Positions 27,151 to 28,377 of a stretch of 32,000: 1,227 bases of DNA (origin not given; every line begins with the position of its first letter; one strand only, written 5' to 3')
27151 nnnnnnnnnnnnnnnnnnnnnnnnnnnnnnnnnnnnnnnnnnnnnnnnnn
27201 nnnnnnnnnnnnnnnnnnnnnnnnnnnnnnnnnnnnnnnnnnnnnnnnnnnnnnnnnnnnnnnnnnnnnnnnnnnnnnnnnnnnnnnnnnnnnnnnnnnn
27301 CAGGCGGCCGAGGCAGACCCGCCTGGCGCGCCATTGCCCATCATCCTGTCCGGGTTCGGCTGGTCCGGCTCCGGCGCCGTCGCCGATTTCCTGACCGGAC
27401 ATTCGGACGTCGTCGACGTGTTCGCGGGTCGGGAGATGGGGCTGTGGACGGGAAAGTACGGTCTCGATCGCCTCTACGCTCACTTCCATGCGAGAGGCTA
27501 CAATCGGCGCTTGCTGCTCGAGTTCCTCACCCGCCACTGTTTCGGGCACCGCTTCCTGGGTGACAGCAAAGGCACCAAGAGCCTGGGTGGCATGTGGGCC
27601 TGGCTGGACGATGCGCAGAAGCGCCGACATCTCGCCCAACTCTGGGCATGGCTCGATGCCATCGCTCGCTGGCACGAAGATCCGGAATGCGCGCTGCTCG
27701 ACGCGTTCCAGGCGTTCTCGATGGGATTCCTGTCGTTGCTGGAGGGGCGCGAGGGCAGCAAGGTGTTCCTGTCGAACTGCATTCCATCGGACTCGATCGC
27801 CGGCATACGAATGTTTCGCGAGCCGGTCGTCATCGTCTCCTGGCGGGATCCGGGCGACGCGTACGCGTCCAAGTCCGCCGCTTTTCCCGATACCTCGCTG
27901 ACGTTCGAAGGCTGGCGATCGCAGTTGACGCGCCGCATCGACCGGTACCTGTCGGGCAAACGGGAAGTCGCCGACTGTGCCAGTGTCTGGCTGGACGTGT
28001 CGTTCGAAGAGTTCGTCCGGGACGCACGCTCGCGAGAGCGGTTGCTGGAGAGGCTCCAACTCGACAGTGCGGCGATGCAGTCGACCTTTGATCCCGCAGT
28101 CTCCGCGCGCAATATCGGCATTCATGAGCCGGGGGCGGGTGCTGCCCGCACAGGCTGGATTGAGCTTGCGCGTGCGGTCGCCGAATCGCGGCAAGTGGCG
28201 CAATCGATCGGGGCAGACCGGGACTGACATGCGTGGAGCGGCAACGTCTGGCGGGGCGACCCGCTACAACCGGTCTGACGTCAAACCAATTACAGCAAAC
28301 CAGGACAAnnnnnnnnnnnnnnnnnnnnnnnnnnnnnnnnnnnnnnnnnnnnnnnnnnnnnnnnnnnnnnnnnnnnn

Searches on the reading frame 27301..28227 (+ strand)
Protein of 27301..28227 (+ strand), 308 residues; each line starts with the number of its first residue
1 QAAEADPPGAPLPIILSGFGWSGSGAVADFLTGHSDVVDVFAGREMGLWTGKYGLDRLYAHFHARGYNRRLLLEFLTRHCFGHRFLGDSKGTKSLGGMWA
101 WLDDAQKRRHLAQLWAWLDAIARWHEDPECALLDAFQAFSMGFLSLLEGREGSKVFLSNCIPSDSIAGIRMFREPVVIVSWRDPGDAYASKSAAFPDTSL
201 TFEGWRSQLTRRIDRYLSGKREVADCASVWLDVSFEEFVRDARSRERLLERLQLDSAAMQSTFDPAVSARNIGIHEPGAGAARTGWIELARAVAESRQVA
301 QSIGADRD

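Call 43: search_protein_families(library=pfam, proteins=[window:27301-28227:+], max_evalue=0.1)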
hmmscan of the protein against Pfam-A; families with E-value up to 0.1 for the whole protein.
window:27301-28227:+ (308 aa): 2 families
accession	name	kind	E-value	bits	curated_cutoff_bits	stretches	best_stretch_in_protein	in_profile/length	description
PF13469.12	Sulfotransfer_3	-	0.00016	22.4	27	1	13-254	1-212/216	Sulfotransferase family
PF01300.24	Sua5_yciO_yrdC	-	0.09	12.7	25.1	0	109-232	42-166/178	Telomere recombination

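Call 63: find_homologous_proteins(query=window:27301-28227:+, max_evalue=0.00001)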
Query window:27301-28227:+ (308 aa): 19 proteins with E <= 0.00001 among 8000 candidates.
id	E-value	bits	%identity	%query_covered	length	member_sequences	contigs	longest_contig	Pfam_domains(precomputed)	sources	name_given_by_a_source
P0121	7.0e-127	441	66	94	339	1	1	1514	-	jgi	jgi:hypothetical protein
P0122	2.4e-126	439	65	98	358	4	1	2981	-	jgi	jgi:hypothetical protein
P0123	2.0e-125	436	66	98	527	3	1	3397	-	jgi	jgi:hypothetical protein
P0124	2.4e-123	429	64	99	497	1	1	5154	-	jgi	jgi:hypothetical protein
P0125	1.2e-115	404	61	96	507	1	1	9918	-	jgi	jgi:hypothetical protein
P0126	8.4e-115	401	58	99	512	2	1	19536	-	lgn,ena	-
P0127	1.5e-109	384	57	99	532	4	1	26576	-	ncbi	ncbi:MAG: hypothetical protein ACR2QX_12375 [Woeseiaceae bacterium]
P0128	3.1e-109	383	58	97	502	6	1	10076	-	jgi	jgi:hypothetical protein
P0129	3.5e-108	380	59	94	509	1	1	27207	-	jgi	-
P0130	5.3e-107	376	57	96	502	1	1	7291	-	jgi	jgi:hypothetical protein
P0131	5.5e-86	307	50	96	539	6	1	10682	-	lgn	-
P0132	4.1e-64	235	55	65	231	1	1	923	-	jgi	jgi:hypothetical protein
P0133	1.2e-49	187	57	52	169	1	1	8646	-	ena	-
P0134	2.7e-21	94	33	85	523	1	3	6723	PF13469.13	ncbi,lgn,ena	-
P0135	1.2e-16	79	35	86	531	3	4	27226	PF13469.13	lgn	-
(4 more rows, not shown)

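Call 64: find_encoding_contigs(protein=P0127, flank=10000, max_places=1)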
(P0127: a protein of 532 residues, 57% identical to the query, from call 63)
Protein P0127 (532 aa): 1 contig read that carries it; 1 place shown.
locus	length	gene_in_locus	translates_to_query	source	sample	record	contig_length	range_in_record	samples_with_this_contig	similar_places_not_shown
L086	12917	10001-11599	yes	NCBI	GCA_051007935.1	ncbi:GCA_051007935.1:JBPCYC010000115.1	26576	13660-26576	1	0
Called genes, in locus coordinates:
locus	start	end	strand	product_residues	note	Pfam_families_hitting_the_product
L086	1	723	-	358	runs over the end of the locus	PF00953:Glycos_transf_4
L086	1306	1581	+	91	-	-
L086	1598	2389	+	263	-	PF01061:ABC2_membrane, PF12698:ABC2_membrane_3 (faint)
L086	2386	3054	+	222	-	PF00005:ABC_tran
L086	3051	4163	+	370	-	-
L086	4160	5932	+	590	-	PF02563:Poly_export, PF22461:SLBB_2 (faint), PF10531:SLBB (weak)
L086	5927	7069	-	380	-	PF00465:Fe-ADH, PF13685:Fe-ADH_2 (faint), PF25137:ADH_Fe_C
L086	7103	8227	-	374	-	PF02776:TPP_enzyme_N, PF02775:TPP_enzyme_C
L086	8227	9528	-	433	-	PF01467:CTP_transf_like, PF13714:PEP_mutase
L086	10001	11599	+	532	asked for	-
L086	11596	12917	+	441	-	PF17101:Stealth_CR1, PF11380:Stealth_CR2, PF17102:Stealth_CR3 (weak)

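Call 65: find_encoding_contigs(protein=P0129, flank=10000, max_places=1)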
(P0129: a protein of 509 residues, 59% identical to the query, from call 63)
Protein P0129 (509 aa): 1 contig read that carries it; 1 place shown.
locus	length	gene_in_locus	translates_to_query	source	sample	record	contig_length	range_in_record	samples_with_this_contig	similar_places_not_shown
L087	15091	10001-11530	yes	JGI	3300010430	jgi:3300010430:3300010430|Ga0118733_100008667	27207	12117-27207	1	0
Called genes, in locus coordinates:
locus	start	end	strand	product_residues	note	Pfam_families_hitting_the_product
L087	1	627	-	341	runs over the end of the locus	PF00953:Glycos_transf_4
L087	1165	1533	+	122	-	-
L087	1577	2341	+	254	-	PF01061:ABC2_membrane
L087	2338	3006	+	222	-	PF00005:ABC_tran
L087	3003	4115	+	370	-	-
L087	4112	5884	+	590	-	PF02563:Poly_export, PF22461:SLBB_2 (faint), PF10531:SLBB (weak)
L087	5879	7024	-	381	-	PF00465:Fe-ADH, PF13685:Fe-ADH_2 (weak), PF25137:ADH_Fe_C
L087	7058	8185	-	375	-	PF02776:TPP_enzyme_N, PF02775:TPP_enzyme_C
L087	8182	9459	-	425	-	PF01467:CTP_transf_like, PF13714:PEP_mutase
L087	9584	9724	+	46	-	-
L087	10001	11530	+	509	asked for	-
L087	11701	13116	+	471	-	PF17101:Stealth_CR1, PF11380:Stealth_CR2, PF17102:Stealth_CR3, PF17103:Stealth_CR4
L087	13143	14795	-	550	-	PF17101:Stealth_CR1, PF11380:Stealth_CR2, PF17102:Stealth_CR3, PF17103:Stealth_CR4 (weak)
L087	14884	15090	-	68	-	?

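Call 66: find_encoding_contigs(protein=P0135, flank=10000, max_places=1)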
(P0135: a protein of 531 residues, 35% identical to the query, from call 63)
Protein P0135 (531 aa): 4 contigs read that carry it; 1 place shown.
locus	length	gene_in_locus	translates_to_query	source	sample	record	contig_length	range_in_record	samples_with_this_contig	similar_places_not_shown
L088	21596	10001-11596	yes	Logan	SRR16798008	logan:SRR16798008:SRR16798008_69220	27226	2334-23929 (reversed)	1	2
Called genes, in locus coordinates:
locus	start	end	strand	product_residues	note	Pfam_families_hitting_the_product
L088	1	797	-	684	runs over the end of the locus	PF01757:Acyl_transf_3, PF19040:SGNH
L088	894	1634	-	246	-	PF13578:Methyltransf_24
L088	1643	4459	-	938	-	PF00535:Glycos_transf_2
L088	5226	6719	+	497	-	PF13428:TPR_14 (faint), PF14559:TPR_19 (faint)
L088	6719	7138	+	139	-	PF01467:CTP_transf_like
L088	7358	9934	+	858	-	PF04464:Glyphos_transf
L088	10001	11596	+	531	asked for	PF13469:Sulfotransfer_3 (weak)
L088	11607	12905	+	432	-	PF01467:CTP_transf_like, PF13714:PEP_mutase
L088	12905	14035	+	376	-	PF02776:TPP_enzyme_N, PF02775:TPP_enzyme_C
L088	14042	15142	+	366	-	PF00465:Fe-ADH, PF13685:Fe-ADH_2 (faint), PF25137:ADH_Fe_C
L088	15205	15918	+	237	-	PF25087:GMPPB_C (faint), PF00132:Hexapep, PF14602:Hexapep_2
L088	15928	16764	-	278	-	-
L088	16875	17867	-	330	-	PF03009:GDPD, PF13653:GDPD_2 (weak)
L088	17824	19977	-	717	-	-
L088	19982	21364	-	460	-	PF13579:Glyco_trans_4_4, PF13439:Glyco_transf_4 (weak)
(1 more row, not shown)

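Call 67: find_encoding_contigs(protein=P0131, flank=10000, max_places=1)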
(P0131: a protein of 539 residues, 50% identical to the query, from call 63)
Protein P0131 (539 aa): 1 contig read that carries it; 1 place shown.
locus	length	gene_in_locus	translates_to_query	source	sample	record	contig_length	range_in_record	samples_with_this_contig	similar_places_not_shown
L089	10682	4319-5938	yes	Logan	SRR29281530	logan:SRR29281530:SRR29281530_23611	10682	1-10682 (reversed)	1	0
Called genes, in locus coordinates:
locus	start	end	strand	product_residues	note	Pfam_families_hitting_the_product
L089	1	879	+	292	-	?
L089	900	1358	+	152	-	PF01467:CTP_transf_like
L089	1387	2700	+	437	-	PF04991:LicD (faint)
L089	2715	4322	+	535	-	PF17101:Stealth_CR1, PF11380:Stealth_CR2, PF17103:Stealth_CR4 (faint), PF17102:Stealth_CR3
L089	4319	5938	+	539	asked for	-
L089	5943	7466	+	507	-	PF17101:Stealth_CR1, PF11380:Stealth_CR2, PF17102:Stealth_CR3, PF17103:Stealth_CR4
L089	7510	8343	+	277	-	-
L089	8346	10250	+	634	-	-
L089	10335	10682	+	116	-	?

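Call 77: predict_structure(alignment_id=A2)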
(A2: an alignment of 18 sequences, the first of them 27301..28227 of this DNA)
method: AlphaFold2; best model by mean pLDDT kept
length: 308 residues; sequences in the alignment: 18
mean_pLDDT: 86.4   pTM: 0.86
mean pLDDT of the five models: 86.4, 86.1, 85.9, 84.7, 84.1
residues with pLDDT >= 90: 196; 70-90: 74; 50-70: 22; < 50: 16
segments of 3 or more residues with pLDDT < 50: 1-8, 87-92
pLDDT, mean of each block of 10 residues (from residue 1): 47 89 81 90 80 93 95 92 58 69 91 95 90 94 87 85 94 95 91 85 93 96 94 94 94 89 91 74 87 96 67
secondary structure, 60 per line:
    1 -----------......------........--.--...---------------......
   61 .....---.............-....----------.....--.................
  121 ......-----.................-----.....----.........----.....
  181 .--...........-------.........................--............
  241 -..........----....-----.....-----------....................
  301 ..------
elements in order: E12-17 H24-31 E37-39 H55-65 H69-81 H83-86 H97-101 H104-126 H132-148 E154-158 H163-171 E176-181 H184-194 H202-226 E229-234 H235-240 H242-251 H265-269 H281-302

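Call 79: fold_search(model_id=the predicted structure, library=pdb)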
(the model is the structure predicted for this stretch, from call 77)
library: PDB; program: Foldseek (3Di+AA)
matches with E <= 10: 777; with E <= 0.001: 15
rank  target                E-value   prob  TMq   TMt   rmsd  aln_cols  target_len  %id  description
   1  4gox                  5.8e-06  1.00  0.41  0.45   9.8       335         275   18  Sulfotransferase Domain from the Synechococcus PCC 7002 Olefin Synthase (released 2012-10-17)
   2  3ap3_C                1.2e-05  1.00  0.44  0.47   9.4       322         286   16  Crystal structure of human tyrosylprotein sulfotransferase-2 complexed with PAP (released 2011-10-26)
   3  9wwe                  1.7e-05  1.00  0.49  0.49   8.1       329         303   15  Crystal structure of human tyrosylprotein sulfotransferase 2 (TPST2) in cation-bound state (released 2025-12-31)
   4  2z6v                  2.3e-05  1.00  0.43  0.35  14.5       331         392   17  Crystal structure of sulfotransferase STF9 from Mycobacterium avium (released 2008-09-09)
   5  3ap1_B                2.5e-05  1.00  0.46  0.47  10.0       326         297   16  Crystal structure of human tyrosylprotein sulfotransferase-2 complexed with PAP and C4 peptide (released 2011-10-26)
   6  3ap3_B                8.5e-05  1.00  0.47  0.50   8.7       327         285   16  Crystal structure of human tyrosylprotein sulfotransferase-2 complexed with PAP (released 2011-10-26)
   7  3ap1_A                9.9e-05  1.00  0.42  0.44   9.9       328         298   16  Crystal structure of human tyrosylprotein sulfotransferase-2 complexed with PAP and C4 peptide (released 2011-10-26)
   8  5wrj_C                1.1e-04  1.00  0.44  0.49  10.2       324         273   15  Crystal structure of human tyrosylprotein sulfotransferase-1 complexed with PAP and gastrin peptide (released 2017-09-06)
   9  8w5z_A                2.7e-04  1.00  0.45  0.42  10.2       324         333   14  Crystal structure of tick tyrosylprotein sulfotransferase reveals the activation mechanism of tick anticoagulant prote (released 2024-04-10)
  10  5wri_A                2.9e-04  1.00  0.45  0.50   9.3       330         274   14  Crystal structure of human tyrosylprotein sulfotransferase-1 complexed with PAP and C4 peptide (released 2017-09-13)
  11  3ap2_A                2.9e-04  1.00  0.44  0.45   9.3       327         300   16  Crystal structure of human tyrosylprotein sulfotransferase-2 complexed with PAP,C4 peptide, and phosphate ion (released 2011-10-26)
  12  3ap2_B                3.2e-04  1.00  0.44  0.45   9.3       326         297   17  Crystal structure of human tyrosylprotein sulfotransferase-2 complexed with PAP,C4 peptide, and phosphate ion (released 2011-10-26)
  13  4gbm                  3.8e-04  1.00  0.43  0.46   9.4       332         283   10  Sulfotransferase Domain from the Curacin Biosynthetic Pathway (released 2012-10-17)
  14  3ap3_D                4.7e-04  1.00  0.44  0.46   9.3       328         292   16  Crystal structure of human tyrosylprotein sulfotransferase-2 complexed with PAP (released 2011-10-26)
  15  5wrj_A                5.2e-04  1.00  0.44  0.48   9.9       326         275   15  Crystal structure of human tyrosylprotein sulfotransferase-1 complexed with PAP and gastrin peptide (released 2017-09-06)
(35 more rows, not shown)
